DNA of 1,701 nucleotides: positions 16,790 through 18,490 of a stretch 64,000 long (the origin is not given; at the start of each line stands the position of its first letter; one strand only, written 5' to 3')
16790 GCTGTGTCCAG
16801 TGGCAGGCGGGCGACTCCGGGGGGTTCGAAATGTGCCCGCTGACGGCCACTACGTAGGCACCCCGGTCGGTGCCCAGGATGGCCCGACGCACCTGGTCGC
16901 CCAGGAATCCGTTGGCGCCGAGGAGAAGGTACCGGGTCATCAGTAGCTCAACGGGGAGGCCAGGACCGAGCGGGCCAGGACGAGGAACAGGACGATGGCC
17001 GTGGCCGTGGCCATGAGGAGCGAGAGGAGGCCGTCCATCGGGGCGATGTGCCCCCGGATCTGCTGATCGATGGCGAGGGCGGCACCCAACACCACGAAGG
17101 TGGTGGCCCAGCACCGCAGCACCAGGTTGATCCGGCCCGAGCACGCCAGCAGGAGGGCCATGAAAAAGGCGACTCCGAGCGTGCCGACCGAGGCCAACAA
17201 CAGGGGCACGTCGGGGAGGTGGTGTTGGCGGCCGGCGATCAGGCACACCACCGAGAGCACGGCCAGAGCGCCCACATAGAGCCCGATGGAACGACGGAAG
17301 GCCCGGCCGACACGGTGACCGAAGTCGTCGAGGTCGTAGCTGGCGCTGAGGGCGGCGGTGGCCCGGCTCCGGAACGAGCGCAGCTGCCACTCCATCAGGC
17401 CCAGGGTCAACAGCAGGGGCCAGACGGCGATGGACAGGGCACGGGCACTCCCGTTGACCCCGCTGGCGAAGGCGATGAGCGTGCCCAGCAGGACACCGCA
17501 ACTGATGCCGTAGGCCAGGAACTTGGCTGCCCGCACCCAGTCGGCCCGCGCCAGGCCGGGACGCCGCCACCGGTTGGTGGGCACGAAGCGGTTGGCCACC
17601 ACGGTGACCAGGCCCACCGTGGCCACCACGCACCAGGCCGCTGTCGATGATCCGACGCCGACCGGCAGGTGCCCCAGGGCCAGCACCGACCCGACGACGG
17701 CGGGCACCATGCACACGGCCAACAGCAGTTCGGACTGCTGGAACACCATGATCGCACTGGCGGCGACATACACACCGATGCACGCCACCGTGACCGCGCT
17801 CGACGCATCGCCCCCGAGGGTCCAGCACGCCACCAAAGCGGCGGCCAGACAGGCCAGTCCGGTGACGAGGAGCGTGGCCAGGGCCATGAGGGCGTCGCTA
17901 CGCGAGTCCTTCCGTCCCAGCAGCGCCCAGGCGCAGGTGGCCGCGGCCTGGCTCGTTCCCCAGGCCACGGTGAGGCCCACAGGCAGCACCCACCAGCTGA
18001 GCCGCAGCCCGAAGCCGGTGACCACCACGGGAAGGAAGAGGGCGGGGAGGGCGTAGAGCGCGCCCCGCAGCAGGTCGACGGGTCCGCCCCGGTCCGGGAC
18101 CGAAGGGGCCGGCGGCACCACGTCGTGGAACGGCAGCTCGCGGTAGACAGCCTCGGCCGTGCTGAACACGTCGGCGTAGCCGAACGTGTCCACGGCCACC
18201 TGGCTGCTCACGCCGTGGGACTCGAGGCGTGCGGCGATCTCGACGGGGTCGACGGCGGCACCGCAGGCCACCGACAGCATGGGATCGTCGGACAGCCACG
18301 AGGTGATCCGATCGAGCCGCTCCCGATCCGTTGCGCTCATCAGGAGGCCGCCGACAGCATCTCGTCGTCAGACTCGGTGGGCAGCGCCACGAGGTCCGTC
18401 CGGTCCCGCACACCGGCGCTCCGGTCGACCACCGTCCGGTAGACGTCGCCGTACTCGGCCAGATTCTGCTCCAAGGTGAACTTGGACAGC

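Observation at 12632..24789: Hybrid Pel / galactosaminogalactan-like exopolysaccharide locus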

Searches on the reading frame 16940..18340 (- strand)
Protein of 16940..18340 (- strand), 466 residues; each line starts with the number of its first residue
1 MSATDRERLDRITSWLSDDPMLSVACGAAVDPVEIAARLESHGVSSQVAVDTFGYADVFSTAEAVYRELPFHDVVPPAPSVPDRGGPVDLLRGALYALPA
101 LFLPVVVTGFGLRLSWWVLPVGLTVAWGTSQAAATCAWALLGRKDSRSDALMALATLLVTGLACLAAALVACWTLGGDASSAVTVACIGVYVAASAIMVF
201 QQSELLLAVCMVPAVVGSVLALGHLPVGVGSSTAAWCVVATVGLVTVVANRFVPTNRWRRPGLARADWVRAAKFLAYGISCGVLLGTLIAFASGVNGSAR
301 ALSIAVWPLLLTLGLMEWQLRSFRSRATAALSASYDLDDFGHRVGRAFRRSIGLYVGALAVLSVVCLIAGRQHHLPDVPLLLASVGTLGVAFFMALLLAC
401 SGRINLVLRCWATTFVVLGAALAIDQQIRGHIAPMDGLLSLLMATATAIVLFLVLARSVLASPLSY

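Call 7: search_protein_families(library=pfam, proteins=[window:16940-18340:-], max_evalue=0.01)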
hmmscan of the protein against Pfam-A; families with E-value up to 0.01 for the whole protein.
window:16940-18340:- (466 aa): 0 families

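Call 9: search_protein_families(library=ncbifam, proteins=[window:16940-18340:-], max_evalue=0.01)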
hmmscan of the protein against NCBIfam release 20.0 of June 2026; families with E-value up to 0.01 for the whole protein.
window:16940-18340:- (466 aa): 0 families

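Call 23: search_protein_families(library=pfam, proteins=[window:16940-18340:-], max_evalue=10)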
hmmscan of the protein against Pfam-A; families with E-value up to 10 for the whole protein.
window:16940-18340:- (466 aa): 0 families

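Call 27: find_homologous_proteins(query=window:16940-18340:-, max_evalue=0.001)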
Query window:16940-18340:- (466 aa): 83 proteins with E <= 0.001 among 8000 candidates.
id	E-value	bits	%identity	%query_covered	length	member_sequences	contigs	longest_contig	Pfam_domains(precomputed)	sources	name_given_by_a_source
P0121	1.4e-271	919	94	99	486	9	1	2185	-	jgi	jgi:hypothetical protein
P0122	6.8e-256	868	88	99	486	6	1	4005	-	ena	-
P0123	2.1e-250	849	86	99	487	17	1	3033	-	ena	-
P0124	3.7e-241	819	81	99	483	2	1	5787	-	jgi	jgi:hypothetical protein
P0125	1.6e-235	800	82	99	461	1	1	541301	-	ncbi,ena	-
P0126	3.8e-234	796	80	99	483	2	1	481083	-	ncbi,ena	-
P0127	1.6e-219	748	77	100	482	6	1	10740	-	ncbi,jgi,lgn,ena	jgi:hypothetical protein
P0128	2.5e-218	744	81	93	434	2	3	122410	-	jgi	jgi:hypothetical protein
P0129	2.6e-209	714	74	100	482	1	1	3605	-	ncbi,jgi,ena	jgi:hypothetical protein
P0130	2.7e-206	704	73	99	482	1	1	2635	-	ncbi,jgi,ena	jgi:hypothetical protein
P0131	6.6e-169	581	62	100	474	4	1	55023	-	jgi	jgi:hypothetical protein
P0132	4.1e-168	578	62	100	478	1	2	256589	-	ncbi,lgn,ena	-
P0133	7.6e-165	567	61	100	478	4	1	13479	-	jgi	jgi:hypothetical protein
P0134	1.7e-163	563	61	99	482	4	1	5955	-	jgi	jgi:hypothetical protein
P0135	9.5e-163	561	61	100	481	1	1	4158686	-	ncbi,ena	-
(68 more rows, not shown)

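Call 30: search_protein_families(library=pfam, alignment_id=A2, max_evalue=1)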
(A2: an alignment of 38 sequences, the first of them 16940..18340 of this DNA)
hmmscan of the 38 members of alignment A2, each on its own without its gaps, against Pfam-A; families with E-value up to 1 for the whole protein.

A. member 1, window:16940-18340:- (466 aa): 0 families

B. families by the number of members that match (of 38 scanned): 12 families
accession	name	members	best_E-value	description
PF14007.11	YtpI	1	0.0071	YtpI-like protein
PF14150.11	YesK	1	0.008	YesK-like protein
PF17628.7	IncD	1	0.013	Inclusion membrane protein D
PF02579.22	Nitro_FeMo-Co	1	0.051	Dinitrogenase iron-molybdenum cofactor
PF19855.4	DUF6330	1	0.081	Family of unknown function (DUF6330)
PF16028.10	SLC3A2_N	1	0.19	Solute carrier family 3 member 2 N-terminus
PF17329.7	DUF5367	1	0.19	Family of unknown function (DUF5367)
PF16458.10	Beta-prism_lec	1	0.19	Beta-prism lectin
PF22772.2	WsaF_C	1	0.23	WsaF, C-terminal domain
PF06703.16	SPC25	1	0.45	Microsomal signal peptidase 25 kDa subunit (SPC25)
PF19337.4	BAMBI_C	1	0.59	BMP and activin membrane-bound inhibitor homolog C-terminus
PF23814.1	DUF7185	1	0.71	Family of unknown function (DUF7185)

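Call 31: search_solved_structures(query=A2, max_evalue=10)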
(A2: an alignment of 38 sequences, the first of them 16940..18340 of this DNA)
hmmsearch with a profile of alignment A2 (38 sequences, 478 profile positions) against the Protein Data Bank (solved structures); distinct sequences matched with E-value up to 10: 5.
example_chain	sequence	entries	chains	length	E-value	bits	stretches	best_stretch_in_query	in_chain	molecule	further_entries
1h2c_A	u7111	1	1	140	0.95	11.2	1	296-356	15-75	MATRIX PROTEIN VP40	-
4ldm_A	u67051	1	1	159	1.2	10.9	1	296-356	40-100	Matrix protein VP40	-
7k5d_A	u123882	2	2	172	1.5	10.6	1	296-356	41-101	Matrix protein VP40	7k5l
1h2d_A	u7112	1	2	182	1.6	10.5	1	296-356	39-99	MATRIX PROTEIN VP40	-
8ayu_A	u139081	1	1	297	2.1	10.1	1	297-355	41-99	Matrix protein VP40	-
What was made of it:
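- Tried and rejected: A PDB profile search for the membrane protein gave only noise (call 31).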

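Call 38: predict_structure(alignment_id=A2)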
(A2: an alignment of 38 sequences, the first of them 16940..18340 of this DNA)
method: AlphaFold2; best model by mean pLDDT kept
length: 466 residues; sequences in the alignment: 38
mean_pLDDT: 88.8   pTM: 0.78
mean pLDDT of the five models: 88.8, 87.9, 87.9, 86.1, 85.9
residues with pLDDT >= 90: 255; 70-90: 194; 50-70: 17; < 50: 0
segments of 3 or more residues with pLDDT < 50: none
pLDDT, mean of each block of 10 residues (from residue 1): 74 88 82 90 91 93 87 62 85 81 85 83 91 93 87 93 95 89 91 90 90 90 81 92 92 83 92 97 92 73 84 90 91 89 93 95 93 89 94 94 94 97 94 93 97 91 83
secondary structure, 60 per line:
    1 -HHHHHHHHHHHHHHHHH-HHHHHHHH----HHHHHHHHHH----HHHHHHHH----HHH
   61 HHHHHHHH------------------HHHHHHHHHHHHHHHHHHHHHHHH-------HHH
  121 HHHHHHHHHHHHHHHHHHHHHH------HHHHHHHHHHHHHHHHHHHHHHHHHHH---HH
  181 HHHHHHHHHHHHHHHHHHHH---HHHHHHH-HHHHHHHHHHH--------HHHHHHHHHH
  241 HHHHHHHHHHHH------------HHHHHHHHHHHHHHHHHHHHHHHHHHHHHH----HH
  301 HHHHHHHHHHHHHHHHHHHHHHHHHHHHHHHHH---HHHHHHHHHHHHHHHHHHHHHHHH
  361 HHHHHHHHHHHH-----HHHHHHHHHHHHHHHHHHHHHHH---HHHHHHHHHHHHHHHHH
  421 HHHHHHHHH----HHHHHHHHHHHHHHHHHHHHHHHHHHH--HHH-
elements in order: H2-18 H20-27 H32-41 H46-53 H58-68 H87-110 H118-142 H149-175 H179-200 H204-210 H212-222 H231-252 H265-294 H299-333 H337-372 H378-400 H404-429 H434-460
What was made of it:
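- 16940..18340 (-): 12-TM MOP-fold membrane protein with a conserved cytoplasmic N-terminal helical domain; positional PelG equivalent but not a PelG family member. AF2 pLDDT 88.8, pTM 0.78 (call 38).
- Checked: Membrane protein, 16940-18340(-): the AF2 model (pLDDT 88.8) has 12 TM helices plus a 68-aa N-terminal helical domain (call 38).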

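Call 41: fold_search(model_id=the predicted structure, library=pdb)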
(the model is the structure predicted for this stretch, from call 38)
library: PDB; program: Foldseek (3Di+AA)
matches with E <= 10: 189; with E <= 0.001: 3
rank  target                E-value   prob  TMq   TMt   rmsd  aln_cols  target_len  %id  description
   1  9g9n_A                1.9e-04  1.00  0.44  0.49  10.4       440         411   14  Lipid III flippase WzxE with NB10 and NB7 nanobodies in inward-facing conformation - crystal 1 (released 2025-01-22)
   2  5yck                  2.2e-04  1.00  0.44  0.45   8.9       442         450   14  Crystal structure of a MATE family protein derived from Camelina sativa at 2.3 angstrom (released 2017-09-27)
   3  6gwh                  4.7e-04  1.00  0.48  0.50   7.6       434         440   16  Outward-facing conformation of a multidrug resistance MATE family transporter of the MOP superfamily. (released 2019-06-05)
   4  4mlb_B                1.3e-03  1.00  0.41  0.42   9.2       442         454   12  Reverse polarity of binding pocket suggests different function of a MOP superfamily transporter from Pyrococcus furios (released 2013-09-25)
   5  9g9p_A                1.4e-03  1.00  0.44  0.49   9.5       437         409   14  Lipid III flippase WzxE with NB10 and NB7 nanobodies in inward-facing conformation - crystal 2 (released 2025-01-22)
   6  6idp                  1.9e-03  1.00  0.51  0.54   7.3       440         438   14  Crystal structure of Vibrio cholerae MATE transporter VcmN in the straight form (released 2019-01-16)
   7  6fhz                  2.0e-03  1.00  0.50  0.52   7.4       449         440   14  Inward-facing conformation of a multidrug resistance MATE family transporter of the MOP superfamily. (released 2019-05-08)
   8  6z70_A                2.0e-03  1.00  0.44  0.45   8.5       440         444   11  Structure of the MATE family multidrug resistance transporter Aq_128 from Aquifex aeolicus in the outward-facing state (released 2021-12-01)
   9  6nc9                  2.0e-03  1.00  0.44  0.43   8.0       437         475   11  Lipid II flippase MurJ, outward-facing conformation (released 2019-04-17)
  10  9r1g_A                2.2e-03  1.00  0.49  0.48   7.6       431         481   16  Cryo-EM structure of human MATE1 (released 2025-11-05)
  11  4mlb_C                2.2e-03  1.00  0.49  0.50   7.4       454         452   15  Reverse polarity of binding pocket suggests different function of a MOP superfamily transporter from Pyrococcus furios (released 2013-09-25)
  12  3vvo                  2.4e-03  1.00  0.47  0.48   7.8       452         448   13  Crystal structure of MATE in the bent conformation (released 2013-04-03)
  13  3w4t                  2.6e-03  1.00  0.45  0.47   8.3       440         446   14  Crystal structure of MATE P26A mutant (released 2013-04-03)
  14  5xjj                  3.3e-03  1.00  0.46  0.47   8.4       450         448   14  Crystal structure of a MATE family protein (released 2017-09-20)
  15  6fv8_A                3.6e-03  1.00  0.40  0.42   9.0       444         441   12  Dimer structure of the MATE family multidrug resistance transporter Aq_128 from Aquifex aeolicus in the outward-facing (released 2019-03-20)
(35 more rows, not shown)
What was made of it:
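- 16940..18340 (-): Top Foldseek hits are WzxE, MATE transporters and MurJ, prob 1.0, TM-score 0.44-0.52 (call 41).
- On MOP exporter superfamily: Foldseek finds WzxE, MATE transporters and MurJ at prob 1.0 and TM-score 0.44-0.52 (calls 38, 41).
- Closest known: MOP-superfamily flippases/exporters. Same: Foldseek prob 1.0, TM-score 0.44-0.52 over about 430-450 columns to WzxE, MATE transporters and MurJ (call 41).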

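Call 52: search_protein_representatives(alignment_id=A2)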
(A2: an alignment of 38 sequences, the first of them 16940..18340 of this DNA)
Query: 38 sequences, 478 profile positions. Proteins with E-value up to 0.001 (for the whole library): 1095; up to 1e-10: 752; up to 1e-30: 339. The best 150 are listed.
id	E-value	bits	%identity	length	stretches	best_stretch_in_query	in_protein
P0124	1.9e-194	663.2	-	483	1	9-478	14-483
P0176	8.2e-179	611.7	-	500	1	16-478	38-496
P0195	1.6e-163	561.3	-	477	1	21-478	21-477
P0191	1.9e-163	561.0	-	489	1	9-478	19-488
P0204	2.5e-151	521.0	-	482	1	13-478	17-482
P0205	3.4e-143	494.2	-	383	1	96-478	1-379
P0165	4.8e-142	490.4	-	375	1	108-478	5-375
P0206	1.3e-135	469.2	-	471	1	18-478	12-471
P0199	6.5e-131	453.7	-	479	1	16-478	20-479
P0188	1.7e-123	429.3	-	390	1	17-314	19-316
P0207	3.2e-123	428.4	-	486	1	15-478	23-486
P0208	3.2e-123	428.4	-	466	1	28-478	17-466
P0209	5.7e-119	414.3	-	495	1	30-478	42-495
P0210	8.4e-119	413.8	-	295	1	29-320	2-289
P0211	5.1e-116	404.6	-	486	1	21-478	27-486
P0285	2.6e-65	237.4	-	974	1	29-464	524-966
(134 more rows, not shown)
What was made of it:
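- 16940..18340 (-): The family has 1,095 representative clusters at E<1e-3 (call 52).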

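Call 54: search_protein_families(library=pfam, alignment_id=A3, max_evalue=0.01)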
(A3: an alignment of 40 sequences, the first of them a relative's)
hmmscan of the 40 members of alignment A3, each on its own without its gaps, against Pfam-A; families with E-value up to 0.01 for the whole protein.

A. member 1, P0285 (974 aa): 6 families
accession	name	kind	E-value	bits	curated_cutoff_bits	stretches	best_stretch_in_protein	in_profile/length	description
PF11997.14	DUF3492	-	1.6e-47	163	23.3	1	2-264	6-267/268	Domain of unknown function (DUF3492)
PF13692.12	Glyco_trans_1_4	-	4.9e-30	105.1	27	1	289-431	2-142/142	Glycosyl transferases group 1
PF00534.26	Glycos_transf_1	-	6e-27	94.7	26.4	1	286-444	13-171/172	Glycosyl transferases group 1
PF13439.12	Glyco_transf_4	-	1.5e-14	54.8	28.5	1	162-277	71-169/170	Glycosyltransferase Family 4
PF20706.3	GT4-conflict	-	4.1e-08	33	26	1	266-409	173-323/385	Family 4 Glycosyltransferase in conflict systems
PF13524.12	Glyco_trans_1_2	-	1.8e-06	28.4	25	1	315-454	10-137/144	Glycosyl transferase-like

B. families by the number of members that match (of 40 scanned): 6 families
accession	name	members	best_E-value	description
PF11997.14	DUF3492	1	1.6e-47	Domain of unknown function (DUF3492)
PF13692.12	Glyco_trans_1_4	1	4.9e-30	Glycosyl transferases group 1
PF00534.26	Glycos_transf_1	1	6e-27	Glycosyl transferases group 1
PF13439.12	Glyco_transf_4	1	1.5e-14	Glycosyltransferase Family 4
PF20706.3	GT4-conflict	1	4.1e-08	Family 4 Glycosyltransferase in conflict systems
PF13524.12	Glyco_trans_1_2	1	1.8e-06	Glycosyl transferase-like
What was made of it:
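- Tried and rejected: Pfam and NCBIfam scans of the membrane protein and 77 homologues gave no PelG or any other family (calls 7, 9, 23, 30, 54).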

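Call 83: find_encoding_contigs(protein=P0285, flank=8000, max_places=3)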
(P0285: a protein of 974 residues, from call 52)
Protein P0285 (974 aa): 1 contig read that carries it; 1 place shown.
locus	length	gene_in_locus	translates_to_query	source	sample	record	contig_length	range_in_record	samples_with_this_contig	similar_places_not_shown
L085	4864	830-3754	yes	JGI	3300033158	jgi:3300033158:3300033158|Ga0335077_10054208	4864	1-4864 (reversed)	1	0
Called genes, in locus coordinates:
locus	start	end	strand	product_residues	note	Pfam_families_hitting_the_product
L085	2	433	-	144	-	?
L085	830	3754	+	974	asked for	PF11997:DUF3492, PF13439:Glyco_transf_4, PF20706:GT4-conflict, PF00534:Glycos_transf_1, PF13524:Glyco_trans_1_2 (weak), PF13692:Glyco_trans_1_4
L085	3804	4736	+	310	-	PF00483:NTP_transferase, PF12804:NTP_transf_3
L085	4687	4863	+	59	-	?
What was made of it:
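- Tried and rejected: It occurs on a single 4.9-kb metagenome contig and could be a frameshift across the overlapping stop/start (calls 54, 83), so it is given little weight.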
